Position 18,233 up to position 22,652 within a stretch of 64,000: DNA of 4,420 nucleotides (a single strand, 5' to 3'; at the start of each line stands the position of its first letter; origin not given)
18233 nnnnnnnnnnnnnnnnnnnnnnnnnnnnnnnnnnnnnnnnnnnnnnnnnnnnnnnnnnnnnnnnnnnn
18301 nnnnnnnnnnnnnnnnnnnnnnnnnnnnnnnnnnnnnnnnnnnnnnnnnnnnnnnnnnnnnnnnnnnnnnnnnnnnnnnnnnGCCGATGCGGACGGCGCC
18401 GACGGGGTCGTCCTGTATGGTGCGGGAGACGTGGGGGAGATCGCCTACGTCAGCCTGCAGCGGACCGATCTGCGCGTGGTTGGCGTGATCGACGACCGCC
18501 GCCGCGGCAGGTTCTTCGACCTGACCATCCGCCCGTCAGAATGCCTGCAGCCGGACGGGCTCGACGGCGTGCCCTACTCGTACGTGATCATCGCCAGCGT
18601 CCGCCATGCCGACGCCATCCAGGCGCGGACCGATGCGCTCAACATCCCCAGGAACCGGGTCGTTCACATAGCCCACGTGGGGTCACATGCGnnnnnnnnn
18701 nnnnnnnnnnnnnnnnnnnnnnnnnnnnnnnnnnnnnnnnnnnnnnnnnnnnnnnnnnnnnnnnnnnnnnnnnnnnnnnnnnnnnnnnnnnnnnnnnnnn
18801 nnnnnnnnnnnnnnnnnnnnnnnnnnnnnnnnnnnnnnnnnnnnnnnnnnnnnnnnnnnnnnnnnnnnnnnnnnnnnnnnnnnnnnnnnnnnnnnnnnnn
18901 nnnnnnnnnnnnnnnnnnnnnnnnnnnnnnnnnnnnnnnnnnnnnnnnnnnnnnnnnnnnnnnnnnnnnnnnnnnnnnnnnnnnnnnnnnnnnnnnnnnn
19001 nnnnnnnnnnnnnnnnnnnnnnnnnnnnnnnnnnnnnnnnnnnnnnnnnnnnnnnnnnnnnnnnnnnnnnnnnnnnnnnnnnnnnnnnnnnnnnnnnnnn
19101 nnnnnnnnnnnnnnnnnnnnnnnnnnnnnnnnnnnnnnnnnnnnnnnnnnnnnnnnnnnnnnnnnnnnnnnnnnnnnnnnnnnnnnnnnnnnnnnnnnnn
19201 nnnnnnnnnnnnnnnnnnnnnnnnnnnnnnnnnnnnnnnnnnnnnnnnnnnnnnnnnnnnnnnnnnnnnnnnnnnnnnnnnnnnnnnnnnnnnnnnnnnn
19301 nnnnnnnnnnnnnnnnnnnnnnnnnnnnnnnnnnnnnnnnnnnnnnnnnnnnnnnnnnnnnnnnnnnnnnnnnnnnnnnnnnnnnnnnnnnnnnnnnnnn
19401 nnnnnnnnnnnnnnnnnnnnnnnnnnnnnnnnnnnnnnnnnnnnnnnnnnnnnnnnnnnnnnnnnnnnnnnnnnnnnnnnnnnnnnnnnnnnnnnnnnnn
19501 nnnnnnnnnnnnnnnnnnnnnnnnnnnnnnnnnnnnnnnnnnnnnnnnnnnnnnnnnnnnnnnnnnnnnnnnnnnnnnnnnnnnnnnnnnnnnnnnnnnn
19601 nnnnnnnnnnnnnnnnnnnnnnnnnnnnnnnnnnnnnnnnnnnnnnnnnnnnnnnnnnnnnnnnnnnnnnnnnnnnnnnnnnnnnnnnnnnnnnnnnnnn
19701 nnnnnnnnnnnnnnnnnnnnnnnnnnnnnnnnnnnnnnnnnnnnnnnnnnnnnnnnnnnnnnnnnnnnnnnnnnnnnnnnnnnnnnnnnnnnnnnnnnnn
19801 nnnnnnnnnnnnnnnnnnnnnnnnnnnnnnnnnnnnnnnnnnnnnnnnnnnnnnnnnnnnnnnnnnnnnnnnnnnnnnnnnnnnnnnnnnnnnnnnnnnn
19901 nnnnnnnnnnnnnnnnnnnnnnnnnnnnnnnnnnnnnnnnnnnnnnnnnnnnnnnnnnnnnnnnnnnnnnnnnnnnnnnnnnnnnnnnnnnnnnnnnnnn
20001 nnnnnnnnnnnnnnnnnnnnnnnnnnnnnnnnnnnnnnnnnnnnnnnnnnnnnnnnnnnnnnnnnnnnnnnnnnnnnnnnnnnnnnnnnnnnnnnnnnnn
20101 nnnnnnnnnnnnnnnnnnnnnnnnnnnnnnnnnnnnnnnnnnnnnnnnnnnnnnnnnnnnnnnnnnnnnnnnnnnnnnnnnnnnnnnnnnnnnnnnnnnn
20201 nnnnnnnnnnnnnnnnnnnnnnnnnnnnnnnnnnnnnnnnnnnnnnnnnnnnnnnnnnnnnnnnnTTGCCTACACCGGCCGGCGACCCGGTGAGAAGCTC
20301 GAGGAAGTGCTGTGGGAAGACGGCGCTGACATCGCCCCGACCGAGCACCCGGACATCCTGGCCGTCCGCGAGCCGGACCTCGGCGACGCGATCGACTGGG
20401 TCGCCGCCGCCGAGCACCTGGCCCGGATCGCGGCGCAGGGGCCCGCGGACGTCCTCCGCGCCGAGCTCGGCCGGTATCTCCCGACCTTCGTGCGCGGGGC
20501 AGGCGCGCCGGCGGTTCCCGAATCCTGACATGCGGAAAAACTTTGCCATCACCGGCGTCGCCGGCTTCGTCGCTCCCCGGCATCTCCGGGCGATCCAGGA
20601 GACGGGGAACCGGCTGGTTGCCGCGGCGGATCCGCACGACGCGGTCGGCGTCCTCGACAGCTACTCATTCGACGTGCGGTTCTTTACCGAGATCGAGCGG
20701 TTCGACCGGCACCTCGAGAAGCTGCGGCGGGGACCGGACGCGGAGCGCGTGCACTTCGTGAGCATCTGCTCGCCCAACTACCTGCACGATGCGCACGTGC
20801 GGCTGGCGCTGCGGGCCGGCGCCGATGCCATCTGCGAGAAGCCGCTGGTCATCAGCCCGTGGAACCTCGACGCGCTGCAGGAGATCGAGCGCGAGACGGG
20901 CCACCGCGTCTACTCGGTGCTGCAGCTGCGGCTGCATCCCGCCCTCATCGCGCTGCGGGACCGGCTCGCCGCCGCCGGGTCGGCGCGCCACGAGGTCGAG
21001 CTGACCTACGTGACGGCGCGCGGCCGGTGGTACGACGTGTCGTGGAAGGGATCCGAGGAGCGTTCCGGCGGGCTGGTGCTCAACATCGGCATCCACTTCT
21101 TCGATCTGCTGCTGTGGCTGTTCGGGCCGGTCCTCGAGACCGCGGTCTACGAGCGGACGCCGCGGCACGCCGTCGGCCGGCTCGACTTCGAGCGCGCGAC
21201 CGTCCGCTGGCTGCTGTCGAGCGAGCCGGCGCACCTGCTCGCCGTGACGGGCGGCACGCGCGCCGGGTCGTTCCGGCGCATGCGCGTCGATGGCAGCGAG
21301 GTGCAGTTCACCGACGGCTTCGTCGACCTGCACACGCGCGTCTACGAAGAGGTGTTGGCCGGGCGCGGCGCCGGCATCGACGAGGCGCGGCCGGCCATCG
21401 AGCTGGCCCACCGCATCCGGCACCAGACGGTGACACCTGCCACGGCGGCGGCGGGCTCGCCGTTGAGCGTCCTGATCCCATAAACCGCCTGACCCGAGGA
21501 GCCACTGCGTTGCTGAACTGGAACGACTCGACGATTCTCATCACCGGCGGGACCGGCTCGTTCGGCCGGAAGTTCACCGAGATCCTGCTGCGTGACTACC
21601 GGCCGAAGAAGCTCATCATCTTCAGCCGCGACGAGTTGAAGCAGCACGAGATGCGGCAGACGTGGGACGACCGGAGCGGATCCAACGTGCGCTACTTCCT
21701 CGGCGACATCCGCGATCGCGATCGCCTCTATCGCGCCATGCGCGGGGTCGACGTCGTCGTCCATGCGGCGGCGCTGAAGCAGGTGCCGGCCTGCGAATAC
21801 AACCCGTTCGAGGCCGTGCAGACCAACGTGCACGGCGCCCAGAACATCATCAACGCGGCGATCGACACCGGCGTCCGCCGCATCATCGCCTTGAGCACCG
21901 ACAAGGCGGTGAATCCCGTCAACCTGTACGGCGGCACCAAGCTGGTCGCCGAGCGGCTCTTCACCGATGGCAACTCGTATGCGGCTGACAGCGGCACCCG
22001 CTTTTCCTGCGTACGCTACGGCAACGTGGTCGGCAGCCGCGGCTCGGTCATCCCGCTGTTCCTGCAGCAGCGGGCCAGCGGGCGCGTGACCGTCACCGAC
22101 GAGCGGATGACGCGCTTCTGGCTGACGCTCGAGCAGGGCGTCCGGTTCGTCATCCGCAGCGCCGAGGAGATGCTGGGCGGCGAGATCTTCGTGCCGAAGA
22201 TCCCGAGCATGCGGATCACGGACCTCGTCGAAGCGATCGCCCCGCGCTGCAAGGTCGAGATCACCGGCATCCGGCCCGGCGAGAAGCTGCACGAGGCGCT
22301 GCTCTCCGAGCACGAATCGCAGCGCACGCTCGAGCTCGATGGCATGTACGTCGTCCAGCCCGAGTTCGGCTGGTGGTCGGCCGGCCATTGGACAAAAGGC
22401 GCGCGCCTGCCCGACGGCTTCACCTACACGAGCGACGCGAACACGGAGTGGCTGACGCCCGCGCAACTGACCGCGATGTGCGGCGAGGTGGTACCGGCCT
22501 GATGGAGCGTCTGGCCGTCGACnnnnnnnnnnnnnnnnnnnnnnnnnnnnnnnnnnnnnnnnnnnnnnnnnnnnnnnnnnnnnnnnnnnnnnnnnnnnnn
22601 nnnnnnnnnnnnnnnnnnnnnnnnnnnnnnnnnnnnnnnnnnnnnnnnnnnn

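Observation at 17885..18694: Rex-like (wHTH + Rossmann) regulator as first gene, with a palindrome on its own promoter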

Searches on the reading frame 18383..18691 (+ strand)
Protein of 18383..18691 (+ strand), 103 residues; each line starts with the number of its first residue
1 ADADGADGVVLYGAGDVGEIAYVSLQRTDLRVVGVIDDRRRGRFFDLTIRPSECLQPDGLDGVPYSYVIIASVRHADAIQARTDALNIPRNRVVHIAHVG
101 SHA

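Call 51: predict_structure(alignment_id=A2)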
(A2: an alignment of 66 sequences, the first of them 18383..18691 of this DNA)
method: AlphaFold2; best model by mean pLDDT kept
length: 103 residues; sequences in the alignment: 66
mean_pLDDT: 91.1   pTM: 0.83
mean pLDDT of the five models: 91.1, 90.9, 90.5, 90.5, 90.4
residues with pLDDT >= 90: 88; 70-90: 3; 50-70: 6; < 50: 6
segments of 3 or more residues with pLDDT < 50: 1-3, 101-103
pLDDT, mean of each block of 10 residues (from residue 1): 68 98 95 98 98 97 96 95 97 82 48
secondary structure, 60 per line:
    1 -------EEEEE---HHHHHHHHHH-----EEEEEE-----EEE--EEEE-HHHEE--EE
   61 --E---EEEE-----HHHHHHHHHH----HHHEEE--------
elements in order: E8-12 H16-25 E31-36 E42-44 E47-50 E67-70 H76-85 E93-95

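Call 55: fold_search(model_id=the predicted structure, library=pdb)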
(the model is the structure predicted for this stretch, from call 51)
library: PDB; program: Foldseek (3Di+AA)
matches with E <= 10: 1462; with E <= 0.001: 2
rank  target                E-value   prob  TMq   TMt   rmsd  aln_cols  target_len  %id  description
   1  5zz5_C                3.3e-04  1.00  0.59  0.42   3.4        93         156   24  Redox-sensing transcriptional repressor Rex (released 2018-11-07)
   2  2g6t_A                6.8e-04  1.00  0.70  0.25   2.0        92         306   16  Crystal structure of an uncharacterized protein from Clostridium acetobutylicum (released 2006-03-14)
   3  5zz5_A                1.0e-03  1.00  0.62  0.35   3.5       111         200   22  Redox-sensing transcriptional repressor Rex (released 2018-11-07)
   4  5zz6_D                1.2e-03  1.00  0.59  0.35   3.2        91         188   24  Redox-sensing transcriptional repressor Rex (released 2018-11-07)
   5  2d13_D                1.4e-03  1.00  0.52  0.31   4.9       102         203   20  Crystal Structure of PH1257 from Pyrococcus horikoshii OT3 (released 2006-02-12)
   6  5zz6_C                1.8e-03  1.00  0.59  0.34   3.4        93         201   24  Redox-sensing transcriptional repressor Rex (released 2018-11-07)
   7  5zz5_B                2.3e-03  1.00  0.58  0.32   3.3        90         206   24  Redox-sensing transcriptional repressor Rex (released 2018-11-07)
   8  3nkl_B                3.1e-03  1.00  0.62  0.53   3.7       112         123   19  Crystal Structure of UDP-D-Quinovosamine 4-Dehydrogenase from Vibrio fischeri (released 2010-08-18)
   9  5zz7_B                3.4e-03  1.00  0.61  0.35   3.8       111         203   22  Redox-sensing transcriptional repressor Rex (released 2018-11-07)
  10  7wb3_A                3.6e-03  1.00  0.58  0.32   3.4        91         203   24  Crystal structure of T. maritima Rex in ternary complex (released 2022-02-16)
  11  3nkl_A                3.6e-03  1.00  0.59  0.51   4.0       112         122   18  Crystal Structure of UDP-D-Quinovosamine 4-Dehydrogenase from Vibrio fischeri (released 2010-08-18)
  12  2h63_B                4.1e-03  1.00  0.55  0.23   3.7        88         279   23  Crystal Structure of Human Biliverdin Reductase A (released 2006-07-04)
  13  3wgi_A                4.4e-03  1.00  0.62  0.33   3.6       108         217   18  Crystal structure of RSP in complex with beta-NAD+ and operator DNA (released 2014-08-13)
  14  3wg9_C                4.7e-03  1.00  0.62  0.34   3.6       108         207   18  Crystal structure of RSP, a Rex-family repressor (released 2014-08-13)
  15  3wgh_A                6.1e-03  1.00  0.62  0.34   3.7       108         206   17  Crystal structure of RSP in complex with beta-NADH (released 2014-08-13)
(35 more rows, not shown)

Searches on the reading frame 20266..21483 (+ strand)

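Call 45: search_protein_families(library=pfam, proteins=[window:20266-21483:+], max_evalue=0.00001)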
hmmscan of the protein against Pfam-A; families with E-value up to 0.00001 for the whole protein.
window:20266-21483:+ (405 aa): 3 families
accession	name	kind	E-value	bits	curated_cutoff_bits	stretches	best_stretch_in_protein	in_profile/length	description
PF01408.29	GFO_IDH_MocA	-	3.4e-16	60.4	24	1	92-216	2-117/120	Oxidoreductase family, NAD-binding Rossmann fold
PF02894.22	GFO_IDH_MocA_C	-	1.3e-11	45.1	22.9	1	244-301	17-74/218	Oxidoreductase family, C-terminal alpha/beta domain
PF22725.1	GFO_IDH_MocA_C3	-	1.5e-08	35.1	27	1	244-307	19-84/124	GFO/IDH/MocA C-terminal domain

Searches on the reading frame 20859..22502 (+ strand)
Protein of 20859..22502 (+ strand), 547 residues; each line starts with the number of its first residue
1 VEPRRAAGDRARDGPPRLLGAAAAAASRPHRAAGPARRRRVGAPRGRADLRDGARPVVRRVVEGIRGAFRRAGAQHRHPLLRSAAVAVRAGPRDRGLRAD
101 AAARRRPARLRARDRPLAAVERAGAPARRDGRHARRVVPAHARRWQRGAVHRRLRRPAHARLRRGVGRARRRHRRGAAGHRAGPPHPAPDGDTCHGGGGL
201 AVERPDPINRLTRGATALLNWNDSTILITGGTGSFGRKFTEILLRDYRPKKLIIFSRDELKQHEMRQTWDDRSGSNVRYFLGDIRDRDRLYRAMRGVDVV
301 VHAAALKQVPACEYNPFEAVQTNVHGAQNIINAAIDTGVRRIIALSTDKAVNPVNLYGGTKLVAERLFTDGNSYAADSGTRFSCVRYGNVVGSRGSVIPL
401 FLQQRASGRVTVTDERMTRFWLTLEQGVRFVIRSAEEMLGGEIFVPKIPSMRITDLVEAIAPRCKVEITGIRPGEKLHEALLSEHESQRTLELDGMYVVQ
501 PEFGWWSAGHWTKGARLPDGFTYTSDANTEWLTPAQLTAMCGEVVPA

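Call 45: search_protein_families(library=pfam, proteins=[window:20859-22502:+], max_evalue=0.00001)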
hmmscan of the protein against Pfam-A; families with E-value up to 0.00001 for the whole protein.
window:20859-22502:+ (547 aa): 9 families
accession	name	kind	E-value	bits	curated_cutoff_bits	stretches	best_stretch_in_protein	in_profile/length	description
PF02719.21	Polysacc_synt_2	-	8.6e-101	337.4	20.2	1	226-500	1-292/293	Polysaccharide biosynthesis protein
PF01370.27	Epimerase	-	1.3e-22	80.9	20.9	1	226-439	1-232/240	NAD dependent epimerase/dehydratase family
PF01073.25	3Beta_HSD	-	5.9e-17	62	22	1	227-353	1-122/280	3-beta hydroxysteroid dehydrogenase/isomerase family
PF16363.11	GDP_Man_Dehyd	-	1.1e-13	51.8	27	1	227-349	1-131/332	GDP-mannose 4,6 dehydratase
PF04321.23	RmlD_sub_bind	-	5.4e-11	42.5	27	1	225-409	2-170/287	RmlD substrate binding domain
PF13460.12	NAD_binding_10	-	8.5e-11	42.5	27.2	1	230-352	1-103/184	NAD(P)H-binding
PF08659.16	KR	-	2.3e-08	34.6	22.6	1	225-346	2-135/180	KR domain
PF05368.20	NmrA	-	6.1e-08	33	27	1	223-343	2-103/298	NmrA-like family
PF07993.18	NAD_binding_4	-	2.9e-07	30.4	20.1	0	228-353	1-142/258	Male sterility protein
